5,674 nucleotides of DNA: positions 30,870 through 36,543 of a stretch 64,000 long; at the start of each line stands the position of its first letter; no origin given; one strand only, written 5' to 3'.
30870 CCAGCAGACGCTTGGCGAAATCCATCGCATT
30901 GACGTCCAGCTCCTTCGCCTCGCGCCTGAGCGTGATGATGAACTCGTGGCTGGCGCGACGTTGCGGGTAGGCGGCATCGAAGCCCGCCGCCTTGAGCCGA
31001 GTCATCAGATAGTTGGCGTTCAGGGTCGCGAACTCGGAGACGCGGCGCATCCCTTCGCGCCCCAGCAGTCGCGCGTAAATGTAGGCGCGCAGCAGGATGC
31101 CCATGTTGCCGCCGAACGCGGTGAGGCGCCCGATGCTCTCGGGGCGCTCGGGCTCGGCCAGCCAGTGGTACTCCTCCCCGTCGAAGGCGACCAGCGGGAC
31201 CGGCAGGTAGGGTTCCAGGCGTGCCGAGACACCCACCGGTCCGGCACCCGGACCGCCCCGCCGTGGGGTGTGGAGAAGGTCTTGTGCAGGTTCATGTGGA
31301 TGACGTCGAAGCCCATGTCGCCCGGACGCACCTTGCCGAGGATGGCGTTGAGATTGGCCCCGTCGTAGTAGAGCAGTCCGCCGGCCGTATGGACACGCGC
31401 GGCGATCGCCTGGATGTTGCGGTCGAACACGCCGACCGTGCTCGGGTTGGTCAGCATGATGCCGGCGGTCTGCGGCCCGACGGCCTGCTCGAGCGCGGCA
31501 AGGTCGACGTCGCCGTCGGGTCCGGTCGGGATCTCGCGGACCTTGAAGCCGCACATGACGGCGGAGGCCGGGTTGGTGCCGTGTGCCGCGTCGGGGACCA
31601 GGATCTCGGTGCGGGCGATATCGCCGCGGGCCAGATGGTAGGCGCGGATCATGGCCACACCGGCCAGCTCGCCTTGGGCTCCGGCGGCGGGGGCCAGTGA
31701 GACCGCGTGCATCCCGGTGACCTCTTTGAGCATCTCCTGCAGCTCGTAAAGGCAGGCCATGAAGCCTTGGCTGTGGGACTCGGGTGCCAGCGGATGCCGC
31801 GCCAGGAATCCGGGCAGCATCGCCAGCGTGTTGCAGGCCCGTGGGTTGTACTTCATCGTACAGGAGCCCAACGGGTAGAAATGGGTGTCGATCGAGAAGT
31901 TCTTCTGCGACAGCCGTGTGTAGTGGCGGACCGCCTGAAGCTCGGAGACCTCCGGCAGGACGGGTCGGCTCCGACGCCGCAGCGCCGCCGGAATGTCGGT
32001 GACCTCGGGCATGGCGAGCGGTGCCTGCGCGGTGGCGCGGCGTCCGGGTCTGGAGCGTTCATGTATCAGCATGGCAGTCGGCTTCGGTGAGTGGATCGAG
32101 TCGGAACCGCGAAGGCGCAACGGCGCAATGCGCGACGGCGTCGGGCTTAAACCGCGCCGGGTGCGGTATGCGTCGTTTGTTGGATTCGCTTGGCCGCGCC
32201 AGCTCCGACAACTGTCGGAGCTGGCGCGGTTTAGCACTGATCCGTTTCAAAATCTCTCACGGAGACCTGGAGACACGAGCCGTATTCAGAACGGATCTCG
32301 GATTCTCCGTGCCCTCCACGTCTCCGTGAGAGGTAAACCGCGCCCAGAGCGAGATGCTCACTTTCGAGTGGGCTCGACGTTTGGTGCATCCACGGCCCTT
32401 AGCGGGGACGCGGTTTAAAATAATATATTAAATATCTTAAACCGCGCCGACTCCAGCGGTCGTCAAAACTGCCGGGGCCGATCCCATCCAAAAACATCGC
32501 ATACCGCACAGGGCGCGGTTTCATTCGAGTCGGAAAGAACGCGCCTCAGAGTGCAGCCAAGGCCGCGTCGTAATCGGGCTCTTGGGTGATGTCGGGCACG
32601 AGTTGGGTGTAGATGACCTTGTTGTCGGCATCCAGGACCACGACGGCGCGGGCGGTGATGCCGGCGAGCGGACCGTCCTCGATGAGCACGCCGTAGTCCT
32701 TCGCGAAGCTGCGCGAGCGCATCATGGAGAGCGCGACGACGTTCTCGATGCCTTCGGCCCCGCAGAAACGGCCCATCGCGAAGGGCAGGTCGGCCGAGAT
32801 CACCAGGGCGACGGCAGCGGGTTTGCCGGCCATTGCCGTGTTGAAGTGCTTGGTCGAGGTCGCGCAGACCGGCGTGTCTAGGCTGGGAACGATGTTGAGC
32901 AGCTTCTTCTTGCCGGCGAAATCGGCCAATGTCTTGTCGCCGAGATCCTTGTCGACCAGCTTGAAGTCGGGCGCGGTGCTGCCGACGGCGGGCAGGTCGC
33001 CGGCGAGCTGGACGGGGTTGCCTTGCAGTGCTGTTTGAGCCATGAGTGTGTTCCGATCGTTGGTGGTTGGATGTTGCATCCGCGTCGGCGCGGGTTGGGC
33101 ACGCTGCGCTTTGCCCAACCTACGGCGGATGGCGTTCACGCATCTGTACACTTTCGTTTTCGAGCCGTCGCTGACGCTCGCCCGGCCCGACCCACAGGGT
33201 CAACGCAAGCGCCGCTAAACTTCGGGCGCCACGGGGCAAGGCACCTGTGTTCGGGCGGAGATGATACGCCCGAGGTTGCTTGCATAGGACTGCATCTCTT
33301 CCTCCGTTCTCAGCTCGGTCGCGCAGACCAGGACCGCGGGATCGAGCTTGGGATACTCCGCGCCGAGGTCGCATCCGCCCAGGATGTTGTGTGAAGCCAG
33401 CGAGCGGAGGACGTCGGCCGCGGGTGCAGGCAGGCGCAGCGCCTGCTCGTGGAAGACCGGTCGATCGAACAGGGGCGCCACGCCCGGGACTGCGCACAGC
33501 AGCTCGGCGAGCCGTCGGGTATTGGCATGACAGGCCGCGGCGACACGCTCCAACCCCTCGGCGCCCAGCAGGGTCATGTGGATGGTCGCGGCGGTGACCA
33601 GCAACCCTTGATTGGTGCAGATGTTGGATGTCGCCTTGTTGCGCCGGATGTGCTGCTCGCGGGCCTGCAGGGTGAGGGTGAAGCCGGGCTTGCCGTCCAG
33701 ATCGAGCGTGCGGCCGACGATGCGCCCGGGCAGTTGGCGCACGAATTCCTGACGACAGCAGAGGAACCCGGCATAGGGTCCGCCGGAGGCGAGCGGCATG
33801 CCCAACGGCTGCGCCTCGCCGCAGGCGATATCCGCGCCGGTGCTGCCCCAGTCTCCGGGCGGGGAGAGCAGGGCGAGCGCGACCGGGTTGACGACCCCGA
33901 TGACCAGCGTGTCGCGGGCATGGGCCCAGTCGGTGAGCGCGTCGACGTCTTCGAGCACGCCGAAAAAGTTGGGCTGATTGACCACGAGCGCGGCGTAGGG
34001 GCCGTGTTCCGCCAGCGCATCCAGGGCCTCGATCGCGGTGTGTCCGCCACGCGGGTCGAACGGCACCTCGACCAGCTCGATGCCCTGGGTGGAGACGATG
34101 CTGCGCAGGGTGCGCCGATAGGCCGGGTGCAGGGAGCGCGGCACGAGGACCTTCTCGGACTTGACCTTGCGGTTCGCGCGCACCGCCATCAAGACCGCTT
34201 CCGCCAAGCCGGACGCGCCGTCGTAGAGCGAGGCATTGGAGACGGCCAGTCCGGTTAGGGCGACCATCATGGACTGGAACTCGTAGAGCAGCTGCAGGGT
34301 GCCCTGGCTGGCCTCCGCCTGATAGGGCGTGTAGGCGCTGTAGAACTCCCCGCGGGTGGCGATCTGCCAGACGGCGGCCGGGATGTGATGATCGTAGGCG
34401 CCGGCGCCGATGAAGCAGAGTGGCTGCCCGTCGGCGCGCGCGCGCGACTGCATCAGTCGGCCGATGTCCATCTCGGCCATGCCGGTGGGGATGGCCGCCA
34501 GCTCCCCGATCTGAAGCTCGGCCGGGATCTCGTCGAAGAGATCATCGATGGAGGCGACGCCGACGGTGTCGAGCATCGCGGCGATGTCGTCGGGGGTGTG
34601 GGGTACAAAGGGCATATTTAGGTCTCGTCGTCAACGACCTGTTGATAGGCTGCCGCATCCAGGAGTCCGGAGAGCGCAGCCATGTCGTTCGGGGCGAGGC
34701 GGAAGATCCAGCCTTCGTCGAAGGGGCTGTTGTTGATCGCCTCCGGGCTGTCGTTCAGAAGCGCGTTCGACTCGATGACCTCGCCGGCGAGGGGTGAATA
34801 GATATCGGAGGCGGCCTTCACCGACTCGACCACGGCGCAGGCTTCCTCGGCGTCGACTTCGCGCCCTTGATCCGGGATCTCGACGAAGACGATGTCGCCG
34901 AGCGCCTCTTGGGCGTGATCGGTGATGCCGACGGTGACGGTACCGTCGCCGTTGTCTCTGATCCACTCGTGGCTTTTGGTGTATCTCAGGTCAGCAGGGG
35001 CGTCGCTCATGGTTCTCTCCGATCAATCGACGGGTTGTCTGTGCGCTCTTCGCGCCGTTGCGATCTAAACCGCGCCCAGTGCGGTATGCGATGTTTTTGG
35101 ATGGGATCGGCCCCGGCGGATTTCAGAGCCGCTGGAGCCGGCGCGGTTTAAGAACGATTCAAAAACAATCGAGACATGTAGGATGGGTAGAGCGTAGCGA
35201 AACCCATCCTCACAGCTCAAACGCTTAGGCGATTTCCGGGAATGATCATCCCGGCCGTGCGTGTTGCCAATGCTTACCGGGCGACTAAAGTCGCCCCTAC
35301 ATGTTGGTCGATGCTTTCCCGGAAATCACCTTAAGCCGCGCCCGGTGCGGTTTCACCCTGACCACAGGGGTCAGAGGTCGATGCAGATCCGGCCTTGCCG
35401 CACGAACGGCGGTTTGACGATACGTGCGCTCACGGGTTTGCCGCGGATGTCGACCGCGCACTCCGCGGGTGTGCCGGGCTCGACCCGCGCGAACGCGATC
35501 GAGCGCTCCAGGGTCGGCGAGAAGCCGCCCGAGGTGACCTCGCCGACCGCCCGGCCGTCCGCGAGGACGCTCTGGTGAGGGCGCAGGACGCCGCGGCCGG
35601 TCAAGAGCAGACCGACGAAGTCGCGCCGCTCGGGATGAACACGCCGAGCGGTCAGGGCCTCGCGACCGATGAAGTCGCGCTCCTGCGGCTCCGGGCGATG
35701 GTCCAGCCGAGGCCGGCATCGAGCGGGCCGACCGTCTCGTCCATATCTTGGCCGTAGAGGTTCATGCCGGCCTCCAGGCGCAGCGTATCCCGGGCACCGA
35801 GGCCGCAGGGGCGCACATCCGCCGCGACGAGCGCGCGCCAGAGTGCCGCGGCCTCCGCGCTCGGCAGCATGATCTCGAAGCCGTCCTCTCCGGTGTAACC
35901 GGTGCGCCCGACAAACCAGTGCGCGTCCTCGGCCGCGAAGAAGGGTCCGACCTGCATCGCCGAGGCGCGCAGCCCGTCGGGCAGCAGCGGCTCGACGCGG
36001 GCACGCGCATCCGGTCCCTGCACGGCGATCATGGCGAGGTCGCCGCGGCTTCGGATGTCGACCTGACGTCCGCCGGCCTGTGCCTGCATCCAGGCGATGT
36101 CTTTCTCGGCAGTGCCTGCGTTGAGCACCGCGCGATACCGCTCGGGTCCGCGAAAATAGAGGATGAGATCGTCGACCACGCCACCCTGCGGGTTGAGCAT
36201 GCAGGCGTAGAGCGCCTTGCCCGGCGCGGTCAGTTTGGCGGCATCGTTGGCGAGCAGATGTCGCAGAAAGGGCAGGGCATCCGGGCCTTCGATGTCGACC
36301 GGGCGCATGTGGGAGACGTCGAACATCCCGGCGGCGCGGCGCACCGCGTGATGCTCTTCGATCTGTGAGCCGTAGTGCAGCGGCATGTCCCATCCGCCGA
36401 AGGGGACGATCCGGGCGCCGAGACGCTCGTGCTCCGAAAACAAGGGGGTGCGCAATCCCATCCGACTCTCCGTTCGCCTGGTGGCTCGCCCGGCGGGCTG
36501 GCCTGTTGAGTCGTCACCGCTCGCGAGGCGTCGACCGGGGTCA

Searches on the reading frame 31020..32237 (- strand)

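Call 67: search_protein_families(library=pfam, proteins=[window:31020-32237:-], max_evalue=0.001)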
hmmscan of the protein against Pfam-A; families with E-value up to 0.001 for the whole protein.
window:31020-32237:- (405 aa): 3 families
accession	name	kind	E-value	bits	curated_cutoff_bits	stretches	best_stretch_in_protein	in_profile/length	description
PF00266.25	Aminotran_5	-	9.8e-07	28.5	21.5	1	209-326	88-207/371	Aminotransferase class-V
PF01212.27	Beta_elim_lyase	-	9.5e-06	25.6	27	1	164-337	35-217/288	Beta-eliminating lyase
PF02347.22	GDC-P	-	0.00012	21.5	26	1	80-313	29-252/429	Glycine cleavage system P-protein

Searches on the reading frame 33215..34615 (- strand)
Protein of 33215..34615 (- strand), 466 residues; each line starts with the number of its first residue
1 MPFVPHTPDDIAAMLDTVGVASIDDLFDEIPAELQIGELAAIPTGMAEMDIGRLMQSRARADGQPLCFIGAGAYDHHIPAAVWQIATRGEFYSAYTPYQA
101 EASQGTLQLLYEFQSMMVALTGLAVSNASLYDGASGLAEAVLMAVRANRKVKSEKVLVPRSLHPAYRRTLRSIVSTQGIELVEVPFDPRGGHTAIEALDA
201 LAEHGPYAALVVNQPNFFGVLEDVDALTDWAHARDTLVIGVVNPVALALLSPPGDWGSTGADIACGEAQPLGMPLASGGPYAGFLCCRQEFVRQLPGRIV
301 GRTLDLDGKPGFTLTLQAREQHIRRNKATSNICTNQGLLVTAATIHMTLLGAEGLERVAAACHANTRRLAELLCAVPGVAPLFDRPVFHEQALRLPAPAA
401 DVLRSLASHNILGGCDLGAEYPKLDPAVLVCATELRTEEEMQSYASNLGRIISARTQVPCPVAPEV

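Call 67: search_protein_families(library=pfam, proteins=[window:33215-34615:-], max_evalue=0.001)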
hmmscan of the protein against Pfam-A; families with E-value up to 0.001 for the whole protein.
window:33215-34615:- (466 aa): 1 family
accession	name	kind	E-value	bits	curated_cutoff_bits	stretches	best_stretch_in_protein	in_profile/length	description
PF02347.22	GDC-P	-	6.3e-116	388.2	26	1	3-443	3-424/429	Glycine cleavage system P-protein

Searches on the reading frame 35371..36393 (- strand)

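Call 67: search_protein_families(library=pfam, proteins=[window:35371-36393:-], max_evalue=0.001)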
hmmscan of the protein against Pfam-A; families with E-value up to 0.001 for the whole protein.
window:35371-36393:- (340 aa): 1 family
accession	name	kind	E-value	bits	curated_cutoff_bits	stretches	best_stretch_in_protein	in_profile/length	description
PF08669.17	GCV_T_C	-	3.8e-20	72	25.9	1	257-331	1-79/80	Glycine cleavage T-protein C-terminal barrel domain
